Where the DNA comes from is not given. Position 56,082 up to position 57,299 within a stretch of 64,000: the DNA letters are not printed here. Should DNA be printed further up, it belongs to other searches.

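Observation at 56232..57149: Ornithine carbamoyltransferase is embedded in the glycosylation locus about 2.7 kb downstream of the sugar carbamoyltransferases.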

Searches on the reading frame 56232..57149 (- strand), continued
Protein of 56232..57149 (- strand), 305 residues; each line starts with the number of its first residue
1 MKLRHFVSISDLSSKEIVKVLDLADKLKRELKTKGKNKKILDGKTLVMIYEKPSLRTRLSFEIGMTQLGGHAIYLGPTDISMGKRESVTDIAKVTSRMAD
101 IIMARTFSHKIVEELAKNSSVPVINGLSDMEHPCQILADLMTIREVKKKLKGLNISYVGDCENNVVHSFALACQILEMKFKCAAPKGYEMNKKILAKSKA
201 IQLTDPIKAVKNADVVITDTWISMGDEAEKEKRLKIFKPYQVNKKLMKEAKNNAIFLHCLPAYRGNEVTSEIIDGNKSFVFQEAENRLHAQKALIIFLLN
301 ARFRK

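Call 50: search_protein_families(library=ncbifam, proteins=[L009:10939-11922:+, L110:9536-10492:+, L110:10483-11448:+, L110:12643-13272:+, L110:13269-14006:+, L115:11963-13657:+, L115:16050-17444:+, L125:11959-12906:+], max_evalue=1e-10)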
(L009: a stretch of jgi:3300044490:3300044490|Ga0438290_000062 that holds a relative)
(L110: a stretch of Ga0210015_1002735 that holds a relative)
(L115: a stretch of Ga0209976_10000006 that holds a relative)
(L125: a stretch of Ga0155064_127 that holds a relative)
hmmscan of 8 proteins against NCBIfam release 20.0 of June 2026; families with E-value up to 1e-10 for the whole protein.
L009:10939-11922:+ (327 aa): 16 families
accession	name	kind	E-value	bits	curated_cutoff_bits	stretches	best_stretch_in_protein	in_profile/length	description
NF003384.0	PRK04523.1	equivalog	4e-77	259.5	288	1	8-322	4-331/336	N-acetylornithine carbamoyltransferase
NF001986.0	PRK00779.1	subfamily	1.5e-76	257.5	306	1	7-324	5-304/307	ornithine carbamoyltransferase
TIGR00658.1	orni_carb_tr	equivalog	5.1e-73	245.9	280.85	1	8-324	1-303/304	ornithine carbamoyltransferase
NF005538.0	PRK07200.1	equivalog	3.4e-70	237.1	453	1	3-318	17-370/396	knotted carbamoyltransferase YgeW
TIGR03316.1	ygeW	equivalog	1e-64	218.9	500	1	3-248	14-274/391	knotted carbamoyltransferase YgeW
TIGR04384.1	putr_carbamoyl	exception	1.2e-64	218.6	500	1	9-322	1-305/330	putrescine carbamoyltransferase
NF011380.0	PRK14805.1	equivalog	1.2e-48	165.7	421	1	8-322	2-298/302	ornithine carbamoyltransferase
NF003286.0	PRK04284.1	subfamily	6.5e-46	157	515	1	4-287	3-276/332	ornithine carbamoyltransferase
NF002032.1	PRK00856.1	equivalog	3.6e-42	144.6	263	1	8-323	1-296/297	aspartate carbamoyltransferase catalytic subunit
TIGR00670.1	asp_carb_tr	equivalog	4.5e-38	131.1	236.95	1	8-324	1-303/304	aspartate carbamoyltransferase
NF009213.0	PRK12562.1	subfamily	6.2e-32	111.3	559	1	4-287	3-277/334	ornithine carbamoyltransferase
NF011379.0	PRK14804.1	equivalog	8.7e-31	107.2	373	1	8-320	7-305/311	ornithine carbamoyltransferase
NF002470.0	PRK01713.1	equivalog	4.2e-30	105.3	545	1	8-287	8-277/334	ornithine carbamoyltransferase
NF006046.0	PRK08192.1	equivalog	1.2e-26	93.8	512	1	4-325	3-318/339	aspartate carbamoyltransferase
NF008853.0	PRK11891.1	equivalog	3.5e-24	85.2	560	1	11-325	92-399/430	aspartate carbamoyltransferase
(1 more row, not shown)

L110:9536-10492:+ (318 aa): 15 families
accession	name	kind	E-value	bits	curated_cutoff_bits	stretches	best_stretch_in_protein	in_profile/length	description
TIGR00670.1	asp_carb_tr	equivalog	6e-96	321.1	236.95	1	21-316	12-303/304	aspartate carbamoyltransferase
NF002032.1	PRK00856.1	equivalog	3.2e-88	295.8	263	1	13-315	5-296/297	aspartate carbamoyltransferase catalytic subunit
NF008853.0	PRK11891.1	equivalog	1e-72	245.1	560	1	10-316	90-398/430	aspartate carbamoyltransferase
NF006046.0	PRK08192.1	equivalog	3.5e-70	236.9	512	1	10-315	8-316/339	aspartate carbamoyltransferase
NF010387.0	PRK13814.1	equivalog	6.1e-47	160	660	1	15-316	17-303/310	aspartate carbamoyltransferase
NF001986.0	PRK00779.1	subfamily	6.2e-43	147.1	306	1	11-316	8-304/307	ornithine carbamoyltransferase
TIGR00658.1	orni_carb_tr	equivalog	3.6e-38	131.5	280.85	1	20-316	11-303/304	ornithine carbamoyltransferase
NF009916.0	PRK13376.1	equivalog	5.2e-32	111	800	1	50-313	52-330/525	bifunctional aspartate carbamoyltransferase catalytic subunit/aspartate carbamoyltransferase regulatory subunit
TIGR04384.1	putr_carbamoyl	exception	1.2e-28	100.2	500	1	19-314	9-305/330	putrescine carbamoyltransferase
NF003286.0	PRK04284.1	subfamily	1.8e-25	89.8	515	1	20-292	17-287/332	ornithine carbamoyltransferase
NF011380.0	PRK14805.1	equivalog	4.2e-24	85.1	421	1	19-316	11-300/302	ornithine carbamoyltransferase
NF011379.0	PRK14804.1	equivalog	5.8e-16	58.5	373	1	43-315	38-308/311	ornithine carbamoyltransferase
NF003384.0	PRK04523.1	equivalog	9.1e-15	54.5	288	0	19-80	13-70/336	N-acetylornithine carbamoyltransferase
NF009213.0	PRK12562.1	subfamily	4.6e-14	52.5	559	1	21-280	18-276/334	ornithine carbamoyltransferase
NF002470.0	PRK01713.1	equivalog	6.3e-14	52.2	545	1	26-234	24-230/334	ornithine carbamoyltransferase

L110:10483-11448:+ (321 aa): 29 families (the best 25 are shown)
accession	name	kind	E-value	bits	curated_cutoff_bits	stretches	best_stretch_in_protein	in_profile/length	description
TIGR00857.1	pyrC_multi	subfamily_domain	4.4e-70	236.7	279.05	2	119-319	181-398/412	dihydroorotase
NF005751.0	PRK07575.1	equivalog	7.7e-70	235.5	529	2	140-317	215-407/440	dihydroorotase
NF002668.0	PRK02382.1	equivalog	2.3e-59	201.3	452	2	124-313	196-395/436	dihydroorotase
NF006559.0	PRK09060.1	equivalog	5.4e-57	193.1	482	2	143-317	220-409/444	dihydroorotase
NF006688.0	PRK09236.1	equivalog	1.2e-55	189.1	535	2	8-138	55-183/444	dihydroorotase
NF006837.0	PRK09357.1-2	equivalog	3.4e-55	187.3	575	2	104-319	179-411/428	dihydroorotase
NF003271.0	PRK04250.1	equivalog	4.7e-47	160.5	405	1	8-319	52-377/407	dihydroorotase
NF006842.0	PRK09357.2-3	equivalog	1.8e-44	152.1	695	1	152-318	241-426/440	dihydroorotase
NF006845.0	PRK09357.2-6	equivalog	4.5e-44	150.8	728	2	89-320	166-415/428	dihydroorotase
NF006836.0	PRK09357.1-1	equivalog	5.9e-43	147.2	538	2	144-320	219-414/432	dihydroorotase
TIGR03178.1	allantoinase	equivalog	1.4e-42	146.1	357.85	2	125-312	204-407/441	allantoinase AllB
NF006839.0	PRK09357.1-4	equivalog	1.8e-42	145.5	576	2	148-320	221-410/422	dihydroorotase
NF006844.0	PRK09357.2-5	equivalog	2.8e-40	138.6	701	2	134-320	209-410/422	dihydroorotase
NF002284.0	PRK01211.1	subfamily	1e-39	136.6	462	1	9-312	48-372/409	dihydroorotase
NF004839.0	PRK06189.1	equivalog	6.7e-39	133.8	631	2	132-293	214-385/451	allantoinase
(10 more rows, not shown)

L110:12643-13272:+ (209 aa): 5 families
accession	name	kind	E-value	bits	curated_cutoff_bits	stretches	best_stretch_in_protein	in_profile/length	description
TIGR01367.1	pyrE_Therm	equivalog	2.5e-43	147.9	150.25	1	4-194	2-183/187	orotate phosphoribosyltransferase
TIGR00336.1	pyrE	equivalog_domain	1.1e-21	77.3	106.8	1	9-156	4-150/173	orotate phosphoribosyltransferase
NF002620.0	PRK02277.1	subfamily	8.2e-15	55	115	1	28-156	53-183/201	orotate phosphoribosyltransferase-like protein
NF002633.0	PRK02304.1-2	equivalog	2.4e-12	47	224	1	36-159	25-156/172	adenine phosphoribosyltransferase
NF001729.0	PRK00455.1-3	equivalog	6.9e-12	45.2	245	1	6-151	18-163/231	orotate phosphoribosyltransferase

L110:13269-14006:+ (245 aa): 4 families
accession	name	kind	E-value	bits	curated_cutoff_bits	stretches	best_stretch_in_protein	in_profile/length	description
TIGR02127.1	pyrF_sub2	equivalog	4e-67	226.1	110.6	1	4-233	2-256/261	orotidine-5'-phosphate decarboxylase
NF004034.0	PRK05500.1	equivalog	2.3e-46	158.4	656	1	1-245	1-262/478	bifunctional orotidine-5'-phosphate decarboxylase/orotate phosphoribosyltransferase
NF010386.0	PRK13813.1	equivalog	2.3e-23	82.9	208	1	13-243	2-215/216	orotidine 5'-phosphate decarboxylase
TIGR01740.1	pyrF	equivalog_domain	1.1e-16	61.2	92.3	1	18-238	1-216/216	orotidine-5'-phosphate decarboxylase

L115:11963-13657:+ (564 aa): 32 families (the best 25 are shown)
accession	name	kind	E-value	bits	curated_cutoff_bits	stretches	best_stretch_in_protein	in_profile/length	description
NF004900.0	PRK06263.1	equivalog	4.2e-185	616.5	718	1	7-552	4-543/546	fumarate reductase (CoM/CoB) subunit TfrA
NF005866.0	PRK07803.1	equivalog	1.3e-157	525.7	819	2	8-277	6-291/631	fumarate reductase/succinate dehydrogenase flavoprotein subunit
TIGR01812.1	sdhA_frdA_Gneg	subfamily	2.1e-149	498.6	567.3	1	12-543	1-542/568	succinate dehydrogenase or fumarate reductase, flavoprotein subunit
NF004724.0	PRK06069.1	subfamily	3.8e-137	457.9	826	1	8-550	3-559/577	succinate dehydrogenase/fumarate reductase flavoprotein subunit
TIGR01816.1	sdhA_forward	equivalog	5.6e-126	421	727.35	1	12-536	4-543/584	succinate dehydrogenase flavoprotein subunit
NF005037.0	PRK06452.1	equivalog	2.4e-114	382.9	862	1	9-547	4-544/566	succinate dehydrogenase flavoprotein subunit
TIGR00551.1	nadB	equivalog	6.1e-114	381.4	452.75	1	11-531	3-489/489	L-aspartate oxidase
NF006686.0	PRK09231.1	equivalog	8.3e-113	378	854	1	7-535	2-545/598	fumarate reductase (quinol) flavoprotein subunit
NF005867.0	PRK07804.1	equivalog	1.3e-109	366.9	639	1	10-548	18-534/548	L-aspartate oxidase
TIGR01176.1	fum_red_Fp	equivalog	1.4e-108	364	932.7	1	9-536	2-545/580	fumarate reductase (quinol) flavoprotein subunit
NF004613.0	PRK05945.1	equivalog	6.7e-106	355.1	824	1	11-539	4-545/575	succinate dehydrogenase/fumarate reductase flavoprotein subunit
NF005701.0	PRK07512.1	equivalog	9.7e-106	354.1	528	1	6-546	5-499/516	L-aspartate oxidase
NF006383.0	PRK08626.1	equivalog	2e-103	346.9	663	2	131-536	152-559/657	fumarate reductase flavoprotein subunit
NF006567.0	PRK09077.1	equivalog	5.1e-103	345.1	629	1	7-544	5-532/537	L-aspartate oxidase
NF005636.0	PRK07395.1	subfamily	1.4e-99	333.9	723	1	8-546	10-550/560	L-aspartate oxidase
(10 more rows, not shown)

L115:16050-17444:+ (464 aa): 12 families
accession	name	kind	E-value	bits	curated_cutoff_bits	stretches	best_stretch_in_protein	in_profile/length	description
NF008909.0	PRK12273.1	subfamily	7.8e-177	588.9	510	1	5-462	4-460/474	aspartate ammonia-lyase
TIGR00839.1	aspA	equivalog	2.6e-151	504.7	681.2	1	7-461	1-454/468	aspartate ammonia-lyase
NF011092.0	PRK14515.1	subfamily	3.6e-142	474.6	876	1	4-458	9-460/479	aspartate ammonia-lyase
TIGR00979.1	fumC_II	equivalog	1.6e-130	436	664.75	1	6-462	1-455/458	class II fumarate hydratase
NF009089.0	PRK12425.1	equivalog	4e-101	339.1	840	1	7-461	3-455/464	class II fumarate hydratase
TIGR00838.1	argH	equivalog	6e-26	91.5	279.5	1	44-419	25-371/455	argininosuccinate lyase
TIGR00928.1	purB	equivalog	1.9e-23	83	326.2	1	145-449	97-407/436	adenylosuccinate lyase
NF008964.0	PRK12308.1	equivalog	4e-22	78.3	657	1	139-461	103-420/624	argininosuccinate lyase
TIGR02426.1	protocat_pcaB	equivalog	1e-18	67.4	355.75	1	141-339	95-283/338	3-carboxy-cis,cis-muconate cycloisomerase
NF006554.0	PRK09053.1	equivalog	3.5e-17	62.3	595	1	143-337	107-294/453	3-carboxy-cis,cis-muconate cycloisomerase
NF004631.0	PRK05975.1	equivalog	1.9e-14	53.4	371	1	47-336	30-287/352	3-carboxy-cis,cis-muconate cycloisomerase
NF002563.0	PRK02186.1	subfamily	6.2e-14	51.2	625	1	139-419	510-781/890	argininosuccinate lyase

L125:11959-12906:+ (315 aa): 14 families
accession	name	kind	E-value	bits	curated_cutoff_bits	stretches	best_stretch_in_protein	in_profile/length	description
TIGR00670.1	asp_carb_tr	equivalog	2e-102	342.4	236.95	1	9-311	1-304/304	aspartate carbamoyltransferase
NF002032.1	PRK00856.1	equivalog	6.5e-88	294.8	263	1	9-309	1-296/297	aspartate carbamoyltransferase catalytic subunit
NF008853.0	PRK11891.1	equivalog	3.5e-84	282.9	560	1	10-310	90-398/430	aspartate carbamoyltransferase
NF006046.0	PRK08192.1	equivalog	2.6e-82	276.8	512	1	5-311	3-318/339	aspartate carbamoyltransferase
NF001986.0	PRK00779.1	subfamily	1.5e-44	152.4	306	1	8-312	5-306/307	ornithine carbamoyltransferase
NF009916.0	PRK13376.1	equivalog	2.6e-40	138.4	800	1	3-309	2-332/525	bifunctional aspartate carbamoyltransferase catalytic subunit/aspartate carbamoyltransferase regulatory subunit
NF010387.0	PRK13814.1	equivalog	9.2e-40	136.4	660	1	36-312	34-305/310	aspartate carbamoyltransferase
TIGR00658.1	orni_carb_tr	equivalog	1.4e-39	136.1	280.85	1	9-310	1-303/304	ornithine carbamoyltransferase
NF011380.0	PRK14805.1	equivalog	3.2e-30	105.3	421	1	10-311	3-301/302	ornithine carbamoyltransferase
TIGR04384.1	putr_carbamoyl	exception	2.2e-28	99.4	500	1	11-312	2-309/330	putrescine carbamoyltransferase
NF003286.0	PRK04284.1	subfamily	5.2e-23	81.7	515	1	9-285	7-287/332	ornithine carbamoyltransferase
NF003384.0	PRK04523.1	equivalog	3.5e-14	52.6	288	0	96-312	110-335/336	N-acetylornithine carbamoyltransferase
NF002470.0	PRK01713.1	equivalog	7.4e-14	51.9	545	1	9-285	8-288/334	ornithine carbamoyltransferase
NF011379.0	PRK14804.1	equivalog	8.6e-13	48.1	373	1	13-297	11-296/311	ornithine carbamoyltransferase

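Call 52: search_protein_families(library=pfam, proteins=[L115:6686-7936:+, L115:7940-9124:+, L115:9117-9806:+, L110:7654-8505:+, L097:12812-14044:+, L097:11654-12733:-, L101:6999-8435:+, L101:8466-9968:+, L129:10980-11861:+, L129:11888-13195:+], max_evalue=0.00001)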
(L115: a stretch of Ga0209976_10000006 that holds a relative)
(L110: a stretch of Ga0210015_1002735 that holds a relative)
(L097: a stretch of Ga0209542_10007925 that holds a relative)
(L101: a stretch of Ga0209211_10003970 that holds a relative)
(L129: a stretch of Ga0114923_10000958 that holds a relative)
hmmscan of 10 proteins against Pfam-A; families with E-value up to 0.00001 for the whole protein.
L115:6686-7936:+ (416 aa): 7 families
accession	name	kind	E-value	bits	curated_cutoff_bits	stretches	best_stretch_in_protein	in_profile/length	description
PF13419.12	HAD_2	-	2.3e-18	67.4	23.8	1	211-391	1-178/178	Haloacid dehalogenase-like hydrolase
PF00702.32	Hydrolase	-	4.8e-18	66.7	26.4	1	208-385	1-191/191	haloacid dehalogenase-like hydrolase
PF13671.12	AAA_33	-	1.1e-13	52.1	27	1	32-150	2-114/143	AAA domain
PF13242.12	Hydrolase_like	-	7.1e-09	35.9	22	1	347-391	4-48/75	HAD-hyrolase-like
PF08433.16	KTI12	-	1.6e-07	31.6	22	1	32-144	4-109/271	Chromatin associated protein KTI12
PF13238.12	AAA_18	-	3.8e-07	31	29.4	1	32-160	1-117/128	AAA domain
PF00406.28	ADK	-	5e-06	27.2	26.8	1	35-173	2-136/151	Adenylate kinase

L115:7940-9124:+ (394 aa): 2 families
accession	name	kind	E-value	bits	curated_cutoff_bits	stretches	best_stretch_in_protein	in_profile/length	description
PF02223.23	Thymidylate_kin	-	3.5e-26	92.5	27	1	204-384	1-184/185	Thymidylate kinase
PF01966.28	HD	-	1.3e-14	54.9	22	1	25-124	2-114/116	HD domain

L115:9117-9806:+ (229 aa): 1 family
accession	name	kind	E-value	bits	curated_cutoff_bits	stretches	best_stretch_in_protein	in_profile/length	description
PF24392.2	Parb-CE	-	1.9e-12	47.8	23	1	27-167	5-145/147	ParB CE domain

L110:7654-8505:+ (283 aa): 1 family
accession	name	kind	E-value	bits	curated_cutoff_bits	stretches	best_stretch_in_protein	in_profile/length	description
PF08843.17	AbiEii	-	5e-17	63.1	22.5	1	61-277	14-225/238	Nucleotidyl transferase AbiEii toxin, Type IV TA system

L097:12812-14044:+ (410 aa): 3 families
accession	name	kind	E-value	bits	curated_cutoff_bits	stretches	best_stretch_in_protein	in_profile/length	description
PF01406.26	tRNA-synt_1e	-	2.2e-118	395.5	27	1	14-327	2-300/301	tRNA synthetases class I (C) catalytic domain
PF09334.17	tRNA-synt_1g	-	3.7e-16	59.3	20.1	2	33-148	12-128/391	tRNA synthetases class I (M)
PF00133.28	tRNA-synt_1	-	2.8e-14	53.1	22.7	1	235-312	330-407/414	tRNA synthetases class I (I, L, M and V)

L097:11654-12733:- (359 aa): 2 families
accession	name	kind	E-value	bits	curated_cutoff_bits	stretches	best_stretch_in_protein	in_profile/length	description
PF02481.21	DNA_processg_A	-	6.2e-74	248.2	29.6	1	71-278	2-210/212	DNA recombination-mediator protein A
PF17782.7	DprA_WH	-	1.2e-07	32.1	22.9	1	302-352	9-59/61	DprA winged helix domain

L101:6999-8435:+ (478 aa): 3 families
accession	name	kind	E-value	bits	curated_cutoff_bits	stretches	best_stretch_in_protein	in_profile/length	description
PF09334.17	tRNA-synt_1g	-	2.1e-100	336.7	20.1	2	151-362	175-390/391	tRNA synthetases class I (M)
PF00133.28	tRNA-synt_1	-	2.1e-30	106.2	22.7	2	223-335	296-410/414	tRNA synthetases class I (I, L, M and V)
PF01406.26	tRNA-synt_1e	-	2e-10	41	27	0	12-89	17-94/301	tRNA synthetases class I (C) catalytic domain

L101:8466-9968:+ (500 aa): 1 family
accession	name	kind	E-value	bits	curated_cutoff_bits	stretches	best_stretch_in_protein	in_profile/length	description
PF13632.12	Glyco_trans_2_3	-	7.9e-10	39.3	27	1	204-428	2-183/198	Glycosyl transferase family group 2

L129:10980-11861:+ (293 aa): 3 families
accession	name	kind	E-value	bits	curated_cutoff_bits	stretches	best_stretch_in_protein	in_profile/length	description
PF13793.12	Pribosyltran_N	-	4.7e-35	120.4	25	1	1-117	1-117/117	N-terminal domain of ribose phosphate pyrophosphokinase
PF00156.33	Pribosyltran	-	1e-19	70.8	26.3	1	136-261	7-135/158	Phosphoribosyl transferase domain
PF14572.12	Pribosyl_synth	-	3.3e-15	57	27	1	203-291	77-168/184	Phosphoribosyl synthetase-associated domain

L129:11888-13195:+ (435 aa): 1 family
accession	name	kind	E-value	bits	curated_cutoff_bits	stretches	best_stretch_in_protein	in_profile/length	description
PF00464.25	SHMT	-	1.7e-161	537.7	27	1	3-380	7-399/399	Serine hydroxymethyltransferase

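Call 63: find_homologous_proteins(query=L130:1236-2291:+, max_evalue=1e-20)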
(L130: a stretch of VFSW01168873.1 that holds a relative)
Query L130:1236-2291:+ (351 aa): 8000 proteins with E <= 1e-20 among 8000 candidates; the best 120 are listed.
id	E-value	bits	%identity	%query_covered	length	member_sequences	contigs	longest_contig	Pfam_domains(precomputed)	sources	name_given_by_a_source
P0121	2.9e-241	817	100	100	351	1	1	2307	PF07722.20,PF00117.35,PF00988.29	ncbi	-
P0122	5.8e-196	668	81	99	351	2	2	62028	PF07722.20,PF00117.35,PF00988.29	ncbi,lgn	-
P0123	2.9e-174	597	74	97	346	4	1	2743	PF07722.20,PF00117.35,PF00988.29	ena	-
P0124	2.2e-172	591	72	98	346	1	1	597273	PF07722.20,PF00117.35,PF00988.29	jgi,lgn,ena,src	-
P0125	5.6e-172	590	72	97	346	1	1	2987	PF07722.20,PF00117.35,PF00988.29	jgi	jgi:carbamoyl-phosphate synthase small subunit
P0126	1.4e-171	588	72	97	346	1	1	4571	PF07722.20,PF00117.35,PF00988.29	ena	-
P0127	5.6e-170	583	71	98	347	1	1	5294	PF07722.20,PF00117.35,PF00988.29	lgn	-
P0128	5.1e-169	580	71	98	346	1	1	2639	PF07722.20,PF00117.35,PF00988.29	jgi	-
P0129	1.2e-168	579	74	97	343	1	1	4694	PF07722.20,PF00117.35,PF00988.29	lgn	-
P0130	4.9e-168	577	70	98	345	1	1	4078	PF07722.20,PF00117.35,PF00988.29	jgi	-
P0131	6.6e-168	576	72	98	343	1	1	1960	PF07722.20,PF00117.35,PF00988.29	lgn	-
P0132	2.0e-167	575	73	95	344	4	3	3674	PF07722.20,PF00117.35,PF00988.29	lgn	-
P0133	6.1e-167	573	72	98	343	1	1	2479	PF07722.20,PF00117.35,PF00988.29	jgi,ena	-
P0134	6.4e-167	573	70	98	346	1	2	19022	PF07722.20,PF00117.35,PF00988.29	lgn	-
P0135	7.4e-167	573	71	98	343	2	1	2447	PF07722.20,PF00117.35,PF00988.29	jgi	jgi:carbamoyl-phosphate synthase small subunit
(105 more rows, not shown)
